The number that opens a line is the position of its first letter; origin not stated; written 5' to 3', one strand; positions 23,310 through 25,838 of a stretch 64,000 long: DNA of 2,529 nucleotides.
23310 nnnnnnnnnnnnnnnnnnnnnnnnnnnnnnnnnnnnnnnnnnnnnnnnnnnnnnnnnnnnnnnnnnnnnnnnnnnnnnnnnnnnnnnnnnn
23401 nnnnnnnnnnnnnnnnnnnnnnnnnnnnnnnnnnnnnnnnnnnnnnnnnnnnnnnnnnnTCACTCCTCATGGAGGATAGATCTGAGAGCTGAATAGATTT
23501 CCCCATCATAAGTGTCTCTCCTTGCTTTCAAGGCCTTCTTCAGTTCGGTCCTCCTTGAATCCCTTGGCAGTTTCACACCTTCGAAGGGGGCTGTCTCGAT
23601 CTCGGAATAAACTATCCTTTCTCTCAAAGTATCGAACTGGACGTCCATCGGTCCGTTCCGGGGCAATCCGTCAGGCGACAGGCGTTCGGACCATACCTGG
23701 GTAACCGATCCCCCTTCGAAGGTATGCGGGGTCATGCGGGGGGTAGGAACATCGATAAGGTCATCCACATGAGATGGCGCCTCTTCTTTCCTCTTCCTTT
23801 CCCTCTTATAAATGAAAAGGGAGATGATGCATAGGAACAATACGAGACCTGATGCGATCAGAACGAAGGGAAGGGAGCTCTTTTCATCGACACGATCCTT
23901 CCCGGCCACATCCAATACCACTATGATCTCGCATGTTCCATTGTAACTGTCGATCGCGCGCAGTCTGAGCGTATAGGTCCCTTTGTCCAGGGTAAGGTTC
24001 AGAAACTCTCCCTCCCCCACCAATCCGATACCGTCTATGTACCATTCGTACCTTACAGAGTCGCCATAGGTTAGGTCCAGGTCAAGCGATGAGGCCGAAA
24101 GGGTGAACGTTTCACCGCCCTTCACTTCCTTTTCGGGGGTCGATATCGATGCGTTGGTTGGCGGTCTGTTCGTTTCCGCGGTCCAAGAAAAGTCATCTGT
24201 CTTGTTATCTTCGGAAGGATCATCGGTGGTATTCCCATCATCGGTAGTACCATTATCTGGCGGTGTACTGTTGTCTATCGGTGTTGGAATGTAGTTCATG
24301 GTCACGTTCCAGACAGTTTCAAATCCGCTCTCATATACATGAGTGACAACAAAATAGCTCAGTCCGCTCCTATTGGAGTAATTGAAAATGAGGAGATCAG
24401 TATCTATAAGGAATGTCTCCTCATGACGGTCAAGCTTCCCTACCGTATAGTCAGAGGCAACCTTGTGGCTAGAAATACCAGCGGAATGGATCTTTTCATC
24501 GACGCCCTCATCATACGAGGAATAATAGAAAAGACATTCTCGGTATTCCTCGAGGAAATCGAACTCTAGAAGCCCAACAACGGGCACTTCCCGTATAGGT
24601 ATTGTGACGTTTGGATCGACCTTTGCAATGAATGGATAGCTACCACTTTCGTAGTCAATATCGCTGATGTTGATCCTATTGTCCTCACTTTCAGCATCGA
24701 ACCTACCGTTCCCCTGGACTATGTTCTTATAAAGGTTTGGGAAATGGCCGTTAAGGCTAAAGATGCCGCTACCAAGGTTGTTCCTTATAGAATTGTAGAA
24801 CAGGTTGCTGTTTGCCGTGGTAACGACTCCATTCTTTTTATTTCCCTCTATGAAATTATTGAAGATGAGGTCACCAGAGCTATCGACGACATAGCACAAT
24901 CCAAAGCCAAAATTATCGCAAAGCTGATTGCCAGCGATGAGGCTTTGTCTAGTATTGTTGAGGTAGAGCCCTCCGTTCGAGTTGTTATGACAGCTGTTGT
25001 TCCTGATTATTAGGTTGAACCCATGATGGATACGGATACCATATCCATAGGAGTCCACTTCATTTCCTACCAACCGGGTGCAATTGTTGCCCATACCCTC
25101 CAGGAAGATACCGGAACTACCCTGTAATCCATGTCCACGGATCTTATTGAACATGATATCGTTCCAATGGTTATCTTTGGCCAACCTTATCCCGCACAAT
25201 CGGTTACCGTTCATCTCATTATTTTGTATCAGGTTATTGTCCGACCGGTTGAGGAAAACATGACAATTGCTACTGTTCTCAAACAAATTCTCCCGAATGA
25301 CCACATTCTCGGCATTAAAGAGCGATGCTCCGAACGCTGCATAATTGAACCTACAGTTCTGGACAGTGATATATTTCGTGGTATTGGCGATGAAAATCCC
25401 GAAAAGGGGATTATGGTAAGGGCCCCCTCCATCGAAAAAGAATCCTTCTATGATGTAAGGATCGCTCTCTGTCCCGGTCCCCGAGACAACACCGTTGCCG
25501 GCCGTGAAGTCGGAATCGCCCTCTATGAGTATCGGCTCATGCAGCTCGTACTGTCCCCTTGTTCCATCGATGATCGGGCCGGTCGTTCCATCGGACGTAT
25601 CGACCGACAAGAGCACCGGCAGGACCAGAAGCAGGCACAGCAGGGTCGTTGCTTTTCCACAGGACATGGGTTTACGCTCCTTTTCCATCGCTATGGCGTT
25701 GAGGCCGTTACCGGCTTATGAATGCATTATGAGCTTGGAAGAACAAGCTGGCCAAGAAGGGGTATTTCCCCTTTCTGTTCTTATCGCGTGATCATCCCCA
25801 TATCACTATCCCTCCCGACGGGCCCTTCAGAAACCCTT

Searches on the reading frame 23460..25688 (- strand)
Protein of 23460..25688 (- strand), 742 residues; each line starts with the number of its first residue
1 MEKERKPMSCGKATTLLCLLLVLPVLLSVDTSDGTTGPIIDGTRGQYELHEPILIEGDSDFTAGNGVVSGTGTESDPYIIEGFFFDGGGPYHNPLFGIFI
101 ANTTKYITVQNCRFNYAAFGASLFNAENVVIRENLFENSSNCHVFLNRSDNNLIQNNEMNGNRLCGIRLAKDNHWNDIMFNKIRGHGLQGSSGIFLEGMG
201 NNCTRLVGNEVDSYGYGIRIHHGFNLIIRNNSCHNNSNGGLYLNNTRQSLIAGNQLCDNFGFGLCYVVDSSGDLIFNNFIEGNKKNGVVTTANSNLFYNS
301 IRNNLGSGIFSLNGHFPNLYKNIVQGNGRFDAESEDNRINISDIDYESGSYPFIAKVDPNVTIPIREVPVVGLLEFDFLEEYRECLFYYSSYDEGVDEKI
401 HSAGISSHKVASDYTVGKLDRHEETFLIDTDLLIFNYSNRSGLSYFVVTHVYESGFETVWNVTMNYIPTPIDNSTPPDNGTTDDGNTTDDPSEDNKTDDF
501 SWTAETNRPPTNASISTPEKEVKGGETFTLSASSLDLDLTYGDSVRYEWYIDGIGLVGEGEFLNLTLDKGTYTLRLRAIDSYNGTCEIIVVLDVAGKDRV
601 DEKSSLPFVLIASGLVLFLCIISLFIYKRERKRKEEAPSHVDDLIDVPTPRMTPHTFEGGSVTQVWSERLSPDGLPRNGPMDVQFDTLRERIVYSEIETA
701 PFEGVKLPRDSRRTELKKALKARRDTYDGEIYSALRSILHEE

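Call 57: search_protein_families(library=pfam, proteins=[window:23460-25688:-], max_evalue=0.001)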
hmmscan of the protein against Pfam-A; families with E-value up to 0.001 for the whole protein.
window:23460-25688:- (742 aa): 2 families
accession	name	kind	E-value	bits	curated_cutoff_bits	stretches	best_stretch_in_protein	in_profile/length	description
PF13229.12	Beta_helix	-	4.3e-21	75.6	25.9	2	181-322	16-156/158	Right handed beta helix region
PF05048.19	NosD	-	4.3e-14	52.9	23.6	2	192-327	17-149/212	Periplasmic copper-binding protein (NosD)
